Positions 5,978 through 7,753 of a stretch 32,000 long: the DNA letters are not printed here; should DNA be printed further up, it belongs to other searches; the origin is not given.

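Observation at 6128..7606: Lone 492-aa protein with a RecB/Cas4-type nuclease motif set and an unassignable N-terminal 370 aa: candidate single-gene defence system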

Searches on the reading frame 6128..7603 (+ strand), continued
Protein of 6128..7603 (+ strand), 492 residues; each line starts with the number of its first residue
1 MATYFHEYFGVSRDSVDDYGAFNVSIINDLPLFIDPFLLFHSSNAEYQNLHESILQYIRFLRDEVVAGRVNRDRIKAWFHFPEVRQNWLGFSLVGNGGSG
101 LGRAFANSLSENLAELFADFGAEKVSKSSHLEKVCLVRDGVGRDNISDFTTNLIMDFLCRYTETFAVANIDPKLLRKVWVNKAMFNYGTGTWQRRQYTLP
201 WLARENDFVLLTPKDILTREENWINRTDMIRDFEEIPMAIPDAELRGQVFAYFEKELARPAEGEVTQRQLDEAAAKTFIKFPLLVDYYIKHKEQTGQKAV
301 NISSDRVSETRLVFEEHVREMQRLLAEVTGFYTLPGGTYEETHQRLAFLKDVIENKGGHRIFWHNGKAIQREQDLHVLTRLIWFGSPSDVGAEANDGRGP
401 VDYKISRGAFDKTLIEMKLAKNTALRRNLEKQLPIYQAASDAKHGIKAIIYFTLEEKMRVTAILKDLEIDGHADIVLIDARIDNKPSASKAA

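Call 16: search_protein_representatives(protein=window:6128-7603:+)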
Query: 492 residues. Proteins with E-value up to 0.001 (for the whole library): 2237; up to 1e-10: 1168; up to 1e-30: 288. The best 150 are listed.
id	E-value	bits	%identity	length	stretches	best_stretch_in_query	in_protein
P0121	1.1e-147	509.4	50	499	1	3-491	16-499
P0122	1.8e-141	488.8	47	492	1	3-491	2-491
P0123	2.1e-139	482.0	49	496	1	3-491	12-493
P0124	4.4e-133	461.1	47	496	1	3-490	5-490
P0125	2.4e-132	458.7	48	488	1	3-481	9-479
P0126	6.2e-132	457.4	47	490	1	3-490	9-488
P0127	2.6e-130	452.0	44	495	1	2-491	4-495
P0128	2.6e-122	425.6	44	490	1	2-491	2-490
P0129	1.0e-120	420.4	44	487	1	3-482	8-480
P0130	2.6e-120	419.0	43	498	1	5-491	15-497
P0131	3.1e-120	418.8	44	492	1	3-488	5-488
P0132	2.9e-119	415.6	44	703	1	4-484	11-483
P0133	4.5e-119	415.0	44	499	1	3-491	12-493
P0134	8.3e-117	407.5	42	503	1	3-491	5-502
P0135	8.1e-115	400.9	47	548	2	3-385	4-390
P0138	5.0e-113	395.0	43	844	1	4-482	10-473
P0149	3.1e-103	362.7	41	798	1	3-480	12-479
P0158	3.0e-97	343.0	41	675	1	5-422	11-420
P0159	3.2e-96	339.6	44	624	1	3-392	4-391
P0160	6.9e-96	338.5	42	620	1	2-406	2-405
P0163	4.4e-95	335.9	38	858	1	3-490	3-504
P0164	2.5e-94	333.3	40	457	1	4-392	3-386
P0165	2.6e-92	326.7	41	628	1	4-400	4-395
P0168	4.5e-90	319.3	44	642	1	3-390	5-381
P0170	1.7e-88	314.2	41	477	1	4-393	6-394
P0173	1.8e-86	307.5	42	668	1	4-427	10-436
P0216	1.2e-64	235.4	34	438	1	4-384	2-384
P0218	4.3e-64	233.7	34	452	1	4-384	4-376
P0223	4.9e-63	230.2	34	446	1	4-390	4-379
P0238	1.5e-59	218.7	31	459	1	3-388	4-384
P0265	4.6e-51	190.7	35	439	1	4-384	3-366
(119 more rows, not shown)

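Call 19: search_protein_families(library=pfam, proteins=[P0132, P0138, P0149, P0163, P0158, P0159, P0160, P0165, P0168, P0173], max_evalue=0.01)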
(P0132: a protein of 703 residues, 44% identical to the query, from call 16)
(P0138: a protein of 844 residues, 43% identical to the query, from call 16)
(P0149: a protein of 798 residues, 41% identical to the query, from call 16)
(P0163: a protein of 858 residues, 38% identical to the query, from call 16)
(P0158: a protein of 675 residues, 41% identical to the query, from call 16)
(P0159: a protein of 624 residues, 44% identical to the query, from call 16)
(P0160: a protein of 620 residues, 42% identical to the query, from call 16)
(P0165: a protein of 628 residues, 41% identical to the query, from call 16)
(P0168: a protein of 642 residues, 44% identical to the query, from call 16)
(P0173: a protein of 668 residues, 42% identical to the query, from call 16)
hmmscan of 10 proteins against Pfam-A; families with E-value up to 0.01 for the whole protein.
P0132 (703 aa): 1 family
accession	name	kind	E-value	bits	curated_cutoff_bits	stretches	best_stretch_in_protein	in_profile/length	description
PF12770.12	CHAT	-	2.9e-07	30.7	24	1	527-663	101-249/289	CHAT domain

P0138 (844 aa): 3 families
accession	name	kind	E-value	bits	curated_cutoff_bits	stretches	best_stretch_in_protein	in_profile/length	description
PF00656.27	Peptidase_C14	-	2.1e-19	70.6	21.4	1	494-740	2-232/233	Caspase domain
PF19960.5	EAD7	-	2.1e-10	40.6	32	1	769-841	1-62/62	Effector-associated domain 7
PF25417.1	DUF7889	-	0.0019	17.8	27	1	809-840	16-47/50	Family of unknown function (DUF7889)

P0149 (798 aa): 1 family
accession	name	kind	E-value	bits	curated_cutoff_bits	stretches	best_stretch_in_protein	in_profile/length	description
PF13289.12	SIR2_2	-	4.8e-15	56.3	24.5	1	644-769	3-131/141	SIR2-like domain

P0163 (858 aa): 3 families
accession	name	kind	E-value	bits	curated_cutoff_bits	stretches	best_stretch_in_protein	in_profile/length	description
PF00656.27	Peptidase_C14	-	2.9e-18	66.9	21.4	1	516-754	2-225/233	Caspase domain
PF06919.17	Phage_T4_Gp30_7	-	0.0039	17.4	27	0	479-561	19-95/118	Phage Gp30.7 protein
PF07410.16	Phage_Gp111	-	0.008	17.2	27.1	0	379-466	16-97/117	Streptococcus thermophilus bacteriophage Gp111 protein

P0158 (675 aa): 2 families
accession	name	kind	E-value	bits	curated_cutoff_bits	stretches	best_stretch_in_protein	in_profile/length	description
PF13676.11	TIR_2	-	1e-12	49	28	1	528-640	10-106/122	TIR domain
PF08357.16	SEFIR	-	1.2e-09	39.1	23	1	505-644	2-141/150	SEFIR domain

P0159 (624 aa): 2 families
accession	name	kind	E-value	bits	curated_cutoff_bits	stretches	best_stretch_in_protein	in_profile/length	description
PF13676.11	TIR_2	-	1e-12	49.1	28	1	483-591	2-105/122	TIR domain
PF01582.25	TIR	-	8.5e-05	22.9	21.3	1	483-578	2-98/179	TIR domain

P0160 (620 aa): 1 family
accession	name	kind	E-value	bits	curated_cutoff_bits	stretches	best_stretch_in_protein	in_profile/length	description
PF13676.11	TIR_2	-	2.2e-12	47.9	28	1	483-599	1-109/122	TIR domain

P0165 (628 aa): 1 family
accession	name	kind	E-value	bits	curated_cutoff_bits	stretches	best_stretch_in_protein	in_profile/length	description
PF13676.11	TIR_2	-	3.5e-06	27.9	28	1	489-605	1-111/122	TIR domain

P0168 (642 aa): 1 family
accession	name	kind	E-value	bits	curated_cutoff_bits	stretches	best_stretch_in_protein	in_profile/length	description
PF12770.12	CHAT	-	3e-14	53.6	24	1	429-623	49-266/289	CHAT domain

P0173 (668 aa): 2 families
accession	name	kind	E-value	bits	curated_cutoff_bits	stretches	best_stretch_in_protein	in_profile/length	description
PF13676.11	TIR_2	-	1.1e-13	52.2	28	1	523-620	1-92/122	TIR domain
PF01582.25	TIR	-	0.00093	19.5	21.3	1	536-613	15-92/179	TIR domain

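Call 25: search_protein_families(library=padloc, proteins=[L001:11845-13320:-, L001:13322-15871:-, L001:15974-18118:-, L001:18346-18735:-, L001:18742-20010:-, L001:20470-21198:+, P0159, P0138], max_evalue=0.001)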
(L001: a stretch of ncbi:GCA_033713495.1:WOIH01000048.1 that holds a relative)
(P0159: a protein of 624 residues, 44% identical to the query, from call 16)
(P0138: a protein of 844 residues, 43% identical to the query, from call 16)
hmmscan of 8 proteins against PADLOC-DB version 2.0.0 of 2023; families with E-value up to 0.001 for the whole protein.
L001:11845-13320:- (491 aa): 1 family
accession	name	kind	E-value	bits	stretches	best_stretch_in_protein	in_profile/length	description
PDLC03923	MkoB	-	6.6e-54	181.5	1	9-459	3-441/454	-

L001:13322-15871:- (849 aa): 9 families
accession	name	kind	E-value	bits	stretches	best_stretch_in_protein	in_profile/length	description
PDLC03921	MkoA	-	6.3e-243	807.7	1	2-828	737-1588/1607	-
PDLC03920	MkoA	-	1.3e-115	386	1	157-827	499-1098/1112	-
PDLC03924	MkoC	-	8.1e-32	108.3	3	666-817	810-952/1136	-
PDLC02895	DpdJ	-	3.3e-10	35.5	1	737-810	379-455/2112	DpdJ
PDLC05009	PDC-S37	-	2.9e-08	30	1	542-579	938-975/1550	-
PDLC05065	PDC-S68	-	1.9e-06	23.9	1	538-580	700-745/1221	-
PDLC04140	mad8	-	2.8e-05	21.8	1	289-557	26-207/314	mads_8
PDLC02194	Hhe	-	0.0005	15.3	0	533-580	1372-1419/1911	-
PDLC05035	PDC-S53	-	0.00067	15.8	0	277-341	497-557/900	-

L001:15974-18118:- (714 aa): 25 families
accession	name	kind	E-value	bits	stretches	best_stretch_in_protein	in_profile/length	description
PDLC03921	MkoA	-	1.8e-150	501.2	1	1-707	1-697/1607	-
PDLC02512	PglW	-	4.4e-23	79.2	2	14-416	16-427/1403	PglW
PDLC03920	MkoA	-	1.6e-20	71.1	2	283-419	83-226/1112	-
PDLC04053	PD-T4-6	-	2.4e-15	54.8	2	309-418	103-209/311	-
PDLC04059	PD-T4-6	-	3.7e-15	53.9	2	568-639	86-155/433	-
PDLC04063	PD-T4-6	-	1.5e-12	45.1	1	570-633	96-161/564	-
PDLC04044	PD-T4-6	-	3.8e-12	44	1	522-628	68-175/372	-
PDLC04054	PD-T4-6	-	4e-12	44.2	2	310-417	105-210/347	-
PDLC04049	PD-T4-6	-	1.2e-11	42.1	1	569-638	90-159/442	-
PDLC04042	PD-T4-6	-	1e-10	39.7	2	311-418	104-210/292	-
PDLC04046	PD-T4-6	-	1.9e-10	38.5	1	570-649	93-173/427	-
PDLC04047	PD-T4-6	-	2.9e-10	37.7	2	303-417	98-209/327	-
PDLC04056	PD-T4-6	-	4.4e-10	37.3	1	569-639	84-150/415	-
PDLC04058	PD-T4-6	-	1.4e-09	35.6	1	570-638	92-159/460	-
PDLC02513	PglW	-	4.6e-09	32.1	0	18-139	19-138/1413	PglW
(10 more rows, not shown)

L001:18346-18735:- (129 aa): 0 families

L001:18742-20010:- (422 aa): 0 families

L001:20470-21198:+ (242 aa): 0 families

P0159 (624 aa): 7 families
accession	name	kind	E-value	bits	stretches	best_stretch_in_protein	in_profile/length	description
PDLC04597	PDC-M36A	-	1.8e-22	77.8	1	1-259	3-256/457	-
PDLC00420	ThsB1|ThsB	-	7.7e-14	49.6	1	480-621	2-141/319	TIR-like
PDLC02012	SAVED5--SAVED_TIR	-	4.5e-10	37.2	1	478-585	12-113/404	-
PDLC05062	PDC-S66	-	4.2e-08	31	1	445-573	112-241/282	-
PDLC02400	Aga_TIR-PNTD1-PNTD2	-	1.8e-05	21.2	1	473-566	180-267/639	Class I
PDLC00728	Effector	-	0.00064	16.8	1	478-574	8-102/432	TIR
PDLC02416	Aga_REase-TIR-PNTD1-PNTD2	-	0.00077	16.2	0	496-547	168-220/572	Class I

P0138 (844 aa): 2 families
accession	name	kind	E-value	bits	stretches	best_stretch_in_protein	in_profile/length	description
PDLC04597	PDC-M36A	-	6.9e-21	72.6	1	27-234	22-223/457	-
PDLC02987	caspase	-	3.2e-15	54.3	1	495-682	4-150/453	-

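Call 28: predict_structure(alignment_id=A1)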
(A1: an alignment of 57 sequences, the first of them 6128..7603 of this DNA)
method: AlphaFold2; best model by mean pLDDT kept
length: 492 residues; sequences in the alignment: 57
mean_pLDDT: 87.2   pTM: 0.69
mean pLDDT of the five models: 87.2, 86.7, 86.6, 85.4, 85.3
residues with pLDDT >= 90: 272; 70-90: 178; 50-70: 38; < 50: 4
segments of 3 or more residues with pLDDT < 50: none
pLDDT, mean of each block of 10 residues (from residue 1): 88 97 88 95 97 95 93 93 88 58 86 80 82 76 87 97 98 98 96 98 92 95 92 92 94 86 83 91 90 94 93 78 68 70 89 81 79 75 77 64 84 92 91 84 92 96 95 93 78 55
secondary structure, 60 per line:
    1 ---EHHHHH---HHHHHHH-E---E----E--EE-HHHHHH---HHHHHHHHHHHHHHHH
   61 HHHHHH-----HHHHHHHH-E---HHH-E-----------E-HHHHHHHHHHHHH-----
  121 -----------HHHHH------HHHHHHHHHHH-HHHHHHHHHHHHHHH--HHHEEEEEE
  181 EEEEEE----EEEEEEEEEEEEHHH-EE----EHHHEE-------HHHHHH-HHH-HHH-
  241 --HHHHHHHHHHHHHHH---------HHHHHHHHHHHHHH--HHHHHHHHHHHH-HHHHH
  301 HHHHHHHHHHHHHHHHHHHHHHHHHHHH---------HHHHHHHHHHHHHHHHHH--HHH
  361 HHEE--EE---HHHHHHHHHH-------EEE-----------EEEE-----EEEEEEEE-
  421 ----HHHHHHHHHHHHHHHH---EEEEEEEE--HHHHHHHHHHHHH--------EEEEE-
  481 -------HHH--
elements in order: H5-9 H13-19 H36-41 H45-66 H72-79 H103-115 H132-136 H143-153 H155-169 E175-186 E191-202 H226-231 H243-257 H267-280 H283-294 H296-328 H338-355 H358-362 H372-381 E389-391 E403-406 E412-419 H425-440 E444-451 H454-466 E475-479

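Call 30: fold_search(model_id=the predicted structure, library=pdb)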
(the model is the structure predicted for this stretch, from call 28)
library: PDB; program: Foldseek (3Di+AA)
matches with E <= 10: 456; with E <= 0.001: 0
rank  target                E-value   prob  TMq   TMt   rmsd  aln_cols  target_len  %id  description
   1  6qnz_B                4.2e-02  0.51  0.15  0.13  20.2       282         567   15  Crystal structure of the site-specific DNA nickase N.BspD6I E418A Mutant (released 2020-03-04)
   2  4dap                  1.2e-01  0.85  0.15  0.28   5.8       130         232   10  The structure of Escherichia coli SfsA (released 2013-08-14)
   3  5lhc_B                1.2e-01  0.38  0.15  0.13  20.1       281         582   14  The structure of D456A mutant of Nt.BspD6I nicking endonuclease at 0.24 nm resolution . (released 2017-08-16)
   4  9u49_A                1.3e-01  0.47  0.13  0.15   6.9       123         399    8  crystal structure of Cdn1 in complex with cA4 (released 2026-02-04)
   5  5liq_B                1.6e-01  0.33  0.15  0.13  20.0       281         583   13  The structure of C160S,C508S,C578S mutant of Nt.BspD6I nicking endonuclease at 0.185 nm resolution . (released 2017-08-02)
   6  1sqf                  1.7e-01  0.10  0.09  0.10  25.2       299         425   10  The crystal structure of E. coli Fmu binary complex with S-Adenosylmethionine at 2.1 A resolution (released 2004-05-18)
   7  3bm3_A                1.8e-01  0.30  0.15  0.26  25.1       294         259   11  Restriction endonuclease PspGI-substrate DNA complex (released 2008-09-16)
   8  8z4i_A                2.4e-01  0.38  0.13  0.15   6.4       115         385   10  crystal structure of Cdn1 in complex with cA3 (released 2026-02-04)
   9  1sqg                  2.5e-01  0.09  0.09  0.10  24.4       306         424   11  The crystal structure of the E. coli Fmu apoenzyme at 1.65 A resolution (released 2004-05-18)
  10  4zqu_A                3.8e-01  0.30  0.12  0.34   8.7       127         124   10  CdiA-CT/CdiI toxin and immunity complex from Yersinia pseudotuberculosis (released 2015-10-28)
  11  5gke_A                6.1e-01  0.41  0.14  0.25   6.2       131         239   14  Structure of EndoMS-dsDNA1 complex (released 2016-11-02)
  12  8q44_A                7.1e-01  0.63  0.13  0.14   4.5        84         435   12  Crystal structure of cA4-bound Can2 (E364R) in complex with oligo-T DNA (released 2023-11-22)
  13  4m6w_B                8.3e-01  0.51  0.11  0.25   6.0        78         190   17  Crystal structure of the C-terminal segment of FANCM in complex with FAAP24 (released 2013-10-02)
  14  7thj_E                8.3e-01  0.11  0.11  0.14   9.8       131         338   12  Structure of the yeast clamp loader (Replication Factor C RFC) bound to the sliding clamp (Proliferating Cell Nuclear  (released 2022-02-16)
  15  8j2e                  9.2e-01  0.57  0.10  0.08   4.0        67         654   16  Structure of the C-terminal subenzyme of the malonyl-CoA reductase from Chloroflexus aurantiacus, mutant N940V/K1106W/S1 (released 2024-04-17)
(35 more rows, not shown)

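Call 40: search_solved_structures(query=A1, max_evalue=10)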
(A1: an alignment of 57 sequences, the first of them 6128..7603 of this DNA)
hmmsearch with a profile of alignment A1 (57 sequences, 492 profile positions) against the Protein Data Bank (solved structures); distinct sequences matched with E-value up to 10: 2.
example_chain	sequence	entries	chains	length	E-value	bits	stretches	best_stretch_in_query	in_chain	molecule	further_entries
2cwp_A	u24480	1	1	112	1.3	11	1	433-487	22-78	MetRS related protein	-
9fw7_A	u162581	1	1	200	8.8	8.3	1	269-365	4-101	Retroaldolase 32 (RAD32)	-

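Call 41: find_related_loci(query=A1, collection=genome_contigs, flank=10000)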
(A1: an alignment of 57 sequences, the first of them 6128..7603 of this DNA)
Query A1 (492 aa) in genome_contigs; peptide patterns used: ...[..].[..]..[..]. (x = any residue, [..] = any of these).
600 stretches matched a pattern (row limit reached: there are more); 593 encode a relative of the query (tblastn E <= 1e-3); the best 80 are kept; 80 distinct loci.
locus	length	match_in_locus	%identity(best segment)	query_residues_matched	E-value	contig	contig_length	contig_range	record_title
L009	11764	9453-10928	90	1-492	0e+0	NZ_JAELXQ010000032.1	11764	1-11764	Ochrobactrum sp. Q0168 NODE_32_length_11764_cov_24.9844, whole genome shotgun sequence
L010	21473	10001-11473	76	1-491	0e+0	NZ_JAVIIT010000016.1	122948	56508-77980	Mesorhizobium australafricanum strain VK9D VK9D_NODE_16_length_122948_cov_34_604978_pilon, whole genome shotgun sequence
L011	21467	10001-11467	71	1-491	0e+0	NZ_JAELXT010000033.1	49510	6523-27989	Microvirga splendida strain BT325 NODE_33_length_49510_cov_34.443914, whole genome shotgun sequence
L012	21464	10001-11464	69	1-491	0e+0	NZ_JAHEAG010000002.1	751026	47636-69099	Bradyrhizobium sp. SRL28 2, whole genome shotgun sequence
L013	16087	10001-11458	69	1-491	0e+0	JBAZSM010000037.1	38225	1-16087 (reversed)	MAG: Pseudolabrys sp. isolate SO_2017_GW1_173 NODE_4955_length_38225_cov_1.050921_OW334_2017, whole genome shotgun seque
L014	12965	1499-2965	66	1-491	0e+0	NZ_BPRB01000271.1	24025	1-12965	Methylobacterium trifolii strain DSM 23632 entry271, whole genome shotgun sequence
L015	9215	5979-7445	67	1-491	0e+0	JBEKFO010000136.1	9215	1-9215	MAG: Roseiarcus sp. isolate SPRUCE 231 SPRUCE_231_136, whole genome shotgun sequence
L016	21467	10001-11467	64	1-491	0e+0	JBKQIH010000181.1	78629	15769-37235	MAG: Rhodomicrobium sp. isolate BAr1A1B1C__bin_68 BAr1A1B1C_000000222610, whole genome shotgun sequence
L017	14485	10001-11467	62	1-491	0e+0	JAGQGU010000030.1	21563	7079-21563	MAG: Thermomicrobiales bacterium isolate HKST-UBA75 2009_14867, whole genome shotgun sequence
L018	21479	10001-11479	65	1-491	0e+0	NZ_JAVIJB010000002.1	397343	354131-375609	Mesorhizobium captivum strain VK22E VK22E_NODE_2_length_397343_cov_22_489619_pilon, whole genome shotgun sequence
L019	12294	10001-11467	59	1-491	0e+0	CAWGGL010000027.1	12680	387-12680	MAG: uncultured proteobacterium isolate MFD02923.bin.2.34 genome assembly, contig: contig_686, whole genome shotgun sequ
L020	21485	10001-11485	60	1-491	0e+0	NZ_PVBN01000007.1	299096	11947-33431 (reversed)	Neorhizobium alkalisoli strain DSM 21826 NODE_7_length_299096_cov_60.2026, whole genome shotgun sequence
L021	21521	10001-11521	58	1-492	0e+0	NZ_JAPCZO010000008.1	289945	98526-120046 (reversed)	Rhizobium acaciae strain 1AS11 AS11_New2022_good_assembly_contig_8, whole genome shotgun sequence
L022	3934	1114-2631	59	1-492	0e+0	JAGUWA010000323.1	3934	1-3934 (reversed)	MAG: Parvibaculum sp. isolate DeMMO5_13 c_000000018978, whole genome shotgun sequence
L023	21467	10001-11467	58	1-491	0e+0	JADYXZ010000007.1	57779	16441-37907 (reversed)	MAG: Bradyrhizobiaceae bacterium isolate SJ505 c_000000510357, whole genome shotgun sequence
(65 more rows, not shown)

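Call 49: search_protein_families(library=padloc, alignment_id=A3, max_evalue=1e-10)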
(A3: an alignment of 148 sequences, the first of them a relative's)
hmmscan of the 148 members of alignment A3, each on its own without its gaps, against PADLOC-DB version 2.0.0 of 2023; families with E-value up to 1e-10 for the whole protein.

A. member 1, L009:10941-11402:+ (154 aa): 0 families

B. families by the number of members that match (of 148 scanned): 294 families (the first 25 are shown)
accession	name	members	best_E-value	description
PDLC04140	mad8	3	6.1e-15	mads_8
PDLC00093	GajA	2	4e-279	AAA ATPase domain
PDLC00095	GajA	2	1.9e-267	AAA ATPase domain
PDLC00147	GajB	2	4.7e-216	UrvD helicase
PDLC00099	GajA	2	9.8e-208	AAA ATPase domain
PDLC00068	GajA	2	5.6e-168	AAA ATPase domain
PDLC00080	GajA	2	2.2e-162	AAA ATPase domain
PDLC00096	GajA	2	2.2e-125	AAA ATPase domain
PDLC00063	GajA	2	9.4e-115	AAA ATPase domain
PDLC00131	GajB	2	8.8e-103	UrvD helicase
PDLC00091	GajA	2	4.5e-93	AAA ATPase domain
PDLC00065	GajA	2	1.1e-91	AAA ATPase domain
PDLC00146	GajB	2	9.4e-87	UrvD helicase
PDLC00071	GajA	2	1.1e-84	AAA ATPase domain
PDLC00139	GajB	2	6.2e-83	UrvD helicase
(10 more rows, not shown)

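Call 50: search_protein_families(library=pfam, alignment_id=A3, max_evalue=0.00001)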
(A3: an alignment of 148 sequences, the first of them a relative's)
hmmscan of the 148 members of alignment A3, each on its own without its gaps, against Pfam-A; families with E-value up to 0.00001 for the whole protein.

A. member 1, L009:10941-11402:+ (154 aa): 0 families

B. families by the number of members that match (of 148 scanned): 130 families (the first 25 are shown)
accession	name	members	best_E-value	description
PF13304.12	AAA_21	3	4.3e-17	AAA domain, putative AbiEii toxin, Type IV TA system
PF01078.27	Mg_chelatase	2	1.6e-96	Magnesium chelatase, subunit ChlI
PF01790.23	LGT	2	3e-63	Prolipoprotein diacylglyceryl transferase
PF00378.25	ECH_1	2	9.9e-55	Enoyl-CoA hydratase/isomerase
PF02384.22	N6_Mtase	2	1.3e-41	N-6 DNA Methylase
PF13175.12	AAA_15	2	3.3e-41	AAA ATPase domain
PF01797.21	Y1_Tnp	2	1.8e-39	Transposase IS200 like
PF13541.12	ChlI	2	4.6e-39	Subunit ChlI of Mg-chelatase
PF16113.10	ECH_2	2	8.1e-31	Enoyl-CoA hydratase/isomerase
PF13335.12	Mg_chelatase_C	2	1.3e-30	Magnesium chelatase, subunit ChlI C-terminal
PF13673.13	Acetyltransf_10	2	1.1e-29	Acetyltransferase (GNAT) domain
PF00239.26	Resolvase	2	2.8e-28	Resolvase, N terminal domain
PF01476.26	LysM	2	4.9e-23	LysM domain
PF00580.27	UvrD-helicase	2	9.2e-21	UvrD/REP helicase N-terminal domain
PF04055.27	Radical_SAM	2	4.1e-20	Radical SAM superfamily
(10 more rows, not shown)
